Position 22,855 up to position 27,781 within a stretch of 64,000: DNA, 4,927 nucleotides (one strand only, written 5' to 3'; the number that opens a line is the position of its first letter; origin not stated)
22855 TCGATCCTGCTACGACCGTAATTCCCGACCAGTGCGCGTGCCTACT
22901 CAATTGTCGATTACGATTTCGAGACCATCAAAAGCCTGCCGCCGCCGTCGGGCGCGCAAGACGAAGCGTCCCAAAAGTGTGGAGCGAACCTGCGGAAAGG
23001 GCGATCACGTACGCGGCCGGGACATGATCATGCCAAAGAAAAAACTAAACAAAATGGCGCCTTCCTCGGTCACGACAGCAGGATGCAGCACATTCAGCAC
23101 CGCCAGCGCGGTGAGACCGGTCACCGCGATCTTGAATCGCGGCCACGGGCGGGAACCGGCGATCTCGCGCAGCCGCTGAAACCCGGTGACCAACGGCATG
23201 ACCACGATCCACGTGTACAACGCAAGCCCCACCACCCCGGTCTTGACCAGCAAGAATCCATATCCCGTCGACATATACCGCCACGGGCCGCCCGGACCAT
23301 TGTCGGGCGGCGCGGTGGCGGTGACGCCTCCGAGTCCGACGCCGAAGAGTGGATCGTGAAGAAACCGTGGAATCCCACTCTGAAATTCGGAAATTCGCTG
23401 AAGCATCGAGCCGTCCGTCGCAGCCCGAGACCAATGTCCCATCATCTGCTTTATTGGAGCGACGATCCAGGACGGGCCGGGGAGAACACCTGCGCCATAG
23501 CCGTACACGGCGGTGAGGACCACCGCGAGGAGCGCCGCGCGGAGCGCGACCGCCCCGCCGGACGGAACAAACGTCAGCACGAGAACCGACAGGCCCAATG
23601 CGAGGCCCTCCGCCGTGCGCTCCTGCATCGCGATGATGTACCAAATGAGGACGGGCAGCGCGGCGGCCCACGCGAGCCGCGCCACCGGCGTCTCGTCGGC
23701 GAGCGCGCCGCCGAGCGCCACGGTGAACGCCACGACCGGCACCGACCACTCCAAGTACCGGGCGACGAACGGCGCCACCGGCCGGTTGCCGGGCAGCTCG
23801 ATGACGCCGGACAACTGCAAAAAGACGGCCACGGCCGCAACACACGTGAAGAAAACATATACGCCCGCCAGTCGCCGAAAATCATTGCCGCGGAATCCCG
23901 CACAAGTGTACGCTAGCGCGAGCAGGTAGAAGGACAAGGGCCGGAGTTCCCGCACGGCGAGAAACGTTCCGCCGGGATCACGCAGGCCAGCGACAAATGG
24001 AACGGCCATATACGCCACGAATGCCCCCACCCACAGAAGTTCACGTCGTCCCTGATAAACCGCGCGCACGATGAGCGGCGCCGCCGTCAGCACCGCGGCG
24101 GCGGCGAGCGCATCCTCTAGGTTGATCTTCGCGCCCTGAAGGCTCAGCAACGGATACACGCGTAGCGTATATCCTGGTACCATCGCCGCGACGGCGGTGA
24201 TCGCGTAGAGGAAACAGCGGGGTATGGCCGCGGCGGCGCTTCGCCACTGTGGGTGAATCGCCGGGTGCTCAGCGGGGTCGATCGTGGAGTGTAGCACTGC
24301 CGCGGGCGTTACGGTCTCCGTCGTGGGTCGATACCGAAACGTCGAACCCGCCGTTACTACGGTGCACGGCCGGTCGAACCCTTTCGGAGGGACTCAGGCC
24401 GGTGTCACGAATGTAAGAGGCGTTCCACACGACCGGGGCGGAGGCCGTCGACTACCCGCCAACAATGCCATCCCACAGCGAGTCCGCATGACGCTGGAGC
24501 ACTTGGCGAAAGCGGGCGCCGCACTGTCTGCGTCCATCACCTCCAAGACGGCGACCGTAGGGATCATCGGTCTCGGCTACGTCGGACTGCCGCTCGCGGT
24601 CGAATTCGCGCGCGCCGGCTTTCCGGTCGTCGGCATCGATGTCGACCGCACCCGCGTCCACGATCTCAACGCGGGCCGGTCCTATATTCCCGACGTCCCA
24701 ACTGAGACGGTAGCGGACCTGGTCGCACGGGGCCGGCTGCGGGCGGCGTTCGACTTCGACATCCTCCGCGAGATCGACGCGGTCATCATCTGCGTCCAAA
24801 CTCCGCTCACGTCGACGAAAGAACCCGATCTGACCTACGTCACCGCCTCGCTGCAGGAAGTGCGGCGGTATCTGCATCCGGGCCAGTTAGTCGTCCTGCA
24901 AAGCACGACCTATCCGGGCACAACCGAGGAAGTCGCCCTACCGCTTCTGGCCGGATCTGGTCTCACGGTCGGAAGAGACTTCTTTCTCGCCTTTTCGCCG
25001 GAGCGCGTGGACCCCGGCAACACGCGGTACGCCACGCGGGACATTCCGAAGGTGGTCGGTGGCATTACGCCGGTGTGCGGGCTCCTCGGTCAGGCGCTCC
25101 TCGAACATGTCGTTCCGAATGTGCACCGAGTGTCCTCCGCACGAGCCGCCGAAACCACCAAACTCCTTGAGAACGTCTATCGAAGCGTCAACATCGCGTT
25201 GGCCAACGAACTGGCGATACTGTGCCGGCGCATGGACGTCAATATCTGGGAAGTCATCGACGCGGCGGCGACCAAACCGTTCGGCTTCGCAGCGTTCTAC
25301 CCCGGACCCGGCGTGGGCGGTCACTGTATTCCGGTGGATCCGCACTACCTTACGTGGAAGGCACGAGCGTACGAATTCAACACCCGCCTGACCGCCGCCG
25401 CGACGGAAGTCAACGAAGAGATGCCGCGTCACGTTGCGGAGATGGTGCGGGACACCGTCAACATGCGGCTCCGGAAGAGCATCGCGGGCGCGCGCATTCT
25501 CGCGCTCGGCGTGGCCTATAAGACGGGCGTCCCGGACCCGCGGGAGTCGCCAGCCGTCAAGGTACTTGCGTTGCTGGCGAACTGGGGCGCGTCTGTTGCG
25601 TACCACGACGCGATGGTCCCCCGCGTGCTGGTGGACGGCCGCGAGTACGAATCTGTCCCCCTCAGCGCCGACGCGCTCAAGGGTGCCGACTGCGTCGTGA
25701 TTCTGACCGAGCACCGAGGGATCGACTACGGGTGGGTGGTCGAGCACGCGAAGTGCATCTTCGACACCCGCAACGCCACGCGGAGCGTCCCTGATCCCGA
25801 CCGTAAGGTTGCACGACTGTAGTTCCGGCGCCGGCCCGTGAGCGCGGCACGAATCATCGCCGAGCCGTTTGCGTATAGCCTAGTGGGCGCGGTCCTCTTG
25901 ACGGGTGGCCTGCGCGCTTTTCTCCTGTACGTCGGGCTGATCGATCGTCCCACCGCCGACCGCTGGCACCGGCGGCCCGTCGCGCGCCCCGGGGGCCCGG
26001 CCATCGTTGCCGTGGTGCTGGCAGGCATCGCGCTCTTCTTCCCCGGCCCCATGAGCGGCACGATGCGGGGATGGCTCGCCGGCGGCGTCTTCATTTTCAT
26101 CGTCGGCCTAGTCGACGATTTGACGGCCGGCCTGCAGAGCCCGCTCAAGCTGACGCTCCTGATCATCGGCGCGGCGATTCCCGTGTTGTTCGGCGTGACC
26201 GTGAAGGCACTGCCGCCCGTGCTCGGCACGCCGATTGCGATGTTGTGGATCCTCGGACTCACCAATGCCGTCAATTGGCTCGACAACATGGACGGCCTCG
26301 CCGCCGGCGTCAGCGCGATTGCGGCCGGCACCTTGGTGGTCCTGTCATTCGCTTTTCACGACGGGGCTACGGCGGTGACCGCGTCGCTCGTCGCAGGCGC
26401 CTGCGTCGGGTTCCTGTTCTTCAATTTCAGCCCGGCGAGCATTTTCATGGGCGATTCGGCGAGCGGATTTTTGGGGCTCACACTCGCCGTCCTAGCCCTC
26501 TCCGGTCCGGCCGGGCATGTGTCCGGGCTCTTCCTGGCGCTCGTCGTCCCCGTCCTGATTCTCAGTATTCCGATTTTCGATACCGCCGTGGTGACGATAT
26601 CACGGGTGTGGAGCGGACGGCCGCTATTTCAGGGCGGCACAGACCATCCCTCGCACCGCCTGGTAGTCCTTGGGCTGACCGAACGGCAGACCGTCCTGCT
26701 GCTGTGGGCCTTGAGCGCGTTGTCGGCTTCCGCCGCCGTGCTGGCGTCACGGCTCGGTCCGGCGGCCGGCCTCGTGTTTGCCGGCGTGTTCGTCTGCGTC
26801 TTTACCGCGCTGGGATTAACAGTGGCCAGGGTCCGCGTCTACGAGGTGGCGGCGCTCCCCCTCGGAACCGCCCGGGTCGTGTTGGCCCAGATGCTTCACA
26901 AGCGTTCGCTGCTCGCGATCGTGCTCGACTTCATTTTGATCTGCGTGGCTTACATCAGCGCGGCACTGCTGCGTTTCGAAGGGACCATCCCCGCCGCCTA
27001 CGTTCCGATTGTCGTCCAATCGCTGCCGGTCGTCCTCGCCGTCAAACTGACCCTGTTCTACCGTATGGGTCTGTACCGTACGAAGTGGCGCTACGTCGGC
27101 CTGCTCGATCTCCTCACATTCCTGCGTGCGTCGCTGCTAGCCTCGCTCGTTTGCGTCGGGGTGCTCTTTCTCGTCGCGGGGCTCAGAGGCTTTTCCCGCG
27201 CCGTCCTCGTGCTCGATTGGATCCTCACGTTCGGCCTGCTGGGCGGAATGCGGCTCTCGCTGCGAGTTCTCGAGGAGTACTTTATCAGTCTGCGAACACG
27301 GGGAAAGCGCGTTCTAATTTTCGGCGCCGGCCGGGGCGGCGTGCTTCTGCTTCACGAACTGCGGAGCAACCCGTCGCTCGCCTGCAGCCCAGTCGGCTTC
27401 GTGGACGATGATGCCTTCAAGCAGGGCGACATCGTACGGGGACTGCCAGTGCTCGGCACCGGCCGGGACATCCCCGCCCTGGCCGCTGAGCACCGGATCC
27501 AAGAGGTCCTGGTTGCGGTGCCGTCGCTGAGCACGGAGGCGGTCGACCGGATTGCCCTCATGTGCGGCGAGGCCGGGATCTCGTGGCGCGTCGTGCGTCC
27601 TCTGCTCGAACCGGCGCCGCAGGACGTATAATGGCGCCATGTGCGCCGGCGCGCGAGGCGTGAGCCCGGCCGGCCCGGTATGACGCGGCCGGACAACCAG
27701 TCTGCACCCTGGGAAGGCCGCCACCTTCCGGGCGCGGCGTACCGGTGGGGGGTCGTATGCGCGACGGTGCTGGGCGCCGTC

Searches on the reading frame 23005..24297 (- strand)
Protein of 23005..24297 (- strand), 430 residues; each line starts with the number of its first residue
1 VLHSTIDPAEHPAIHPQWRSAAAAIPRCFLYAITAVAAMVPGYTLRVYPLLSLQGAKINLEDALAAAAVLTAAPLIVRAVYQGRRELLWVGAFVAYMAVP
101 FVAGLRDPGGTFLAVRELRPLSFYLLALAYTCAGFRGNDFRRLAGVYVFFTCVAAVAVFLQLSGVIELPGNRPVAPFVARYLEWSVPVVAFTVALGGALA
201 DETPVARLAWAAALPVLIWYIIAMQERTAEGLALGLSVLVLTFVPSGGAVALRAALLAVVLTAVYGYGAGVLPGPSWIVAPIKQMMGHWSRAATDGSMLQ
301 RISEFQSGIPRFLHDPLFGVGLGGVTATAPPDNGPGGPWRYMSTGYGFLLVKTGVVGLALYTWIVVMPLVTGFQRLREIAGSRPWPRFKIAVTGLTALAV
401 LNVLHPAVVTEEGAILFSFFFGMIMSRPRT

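Call 10: search_protein_families(library=pfam, proteins=[window:23005-24297:-])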
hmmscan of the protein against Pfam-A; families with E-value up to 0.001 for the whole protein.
window:23005-24297:- (430 aa): 1 family
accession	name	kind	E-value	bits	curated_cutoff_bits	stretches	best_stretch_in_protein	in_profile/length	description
PF04932.20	Wzy_C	-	3.1e-06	27.5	31.7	1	207-361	16-148/149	O-Antigen ligase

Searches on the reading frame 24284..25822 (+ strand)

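Call 10: search_protein_families(library=pfam, proteins=[window:24284-25822:+])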
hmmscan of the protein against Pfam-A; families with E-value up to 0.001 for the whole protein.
window:24284-25822:+ (512 aa): 5 families
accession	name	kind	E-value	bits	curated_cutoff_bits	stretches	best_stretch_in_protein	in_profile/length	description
PF03721.20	UDPG_MGDP_dh_N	-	1.4e-41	142.6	27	1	91-265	2-179/187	UDP-glucose/GDP-mannose dehydrogenase family, NAD binding domain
PF00984.24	UDPG_MGDP_dh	-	2.5e-32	111.3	25.4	1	287-378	1-93/94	UDP-glucose/GDP-mannose dehydrogenase family, central domain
PF03720.21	UDPG_MGDP_dh_C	-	3.6e-19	69.5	30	1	407-499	2-101/103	UDP-glucose/GDP-mannose dehydrogenase family, UDP binding domain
PF03446.21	NAD_binding_2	-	2.4e-08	34.6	21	1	91-218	1-104/161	NAD binding domain of 6-phosphogluconate dehydrogenase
PF02826.25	2-Hacid_dh_C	-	0.00084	19.2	25.1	0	87-126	34-73/178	D-isomer specific 2-hydroxyacid dehydrogenase, NAD binding domain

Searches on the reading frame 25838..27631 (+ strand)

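Call 10: search_protein_families(library=pfam, proteins=[window:25838-27631:+])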
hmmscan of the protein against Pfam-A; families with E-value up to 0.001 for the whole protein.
window:25838-27631:+ (597 aa): 2 families
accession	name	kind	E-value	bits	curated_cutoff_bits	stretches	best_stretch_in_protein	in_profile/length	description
PF00953.26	Glycos_transf_4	-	4.5e-28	98.7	27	1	78-222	3-158/160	Glycosyl transferase family 4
PF13727.12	CoA_binding_3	-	5.9e-17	62.7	25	1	411-573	4-161/175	CoA-binding domain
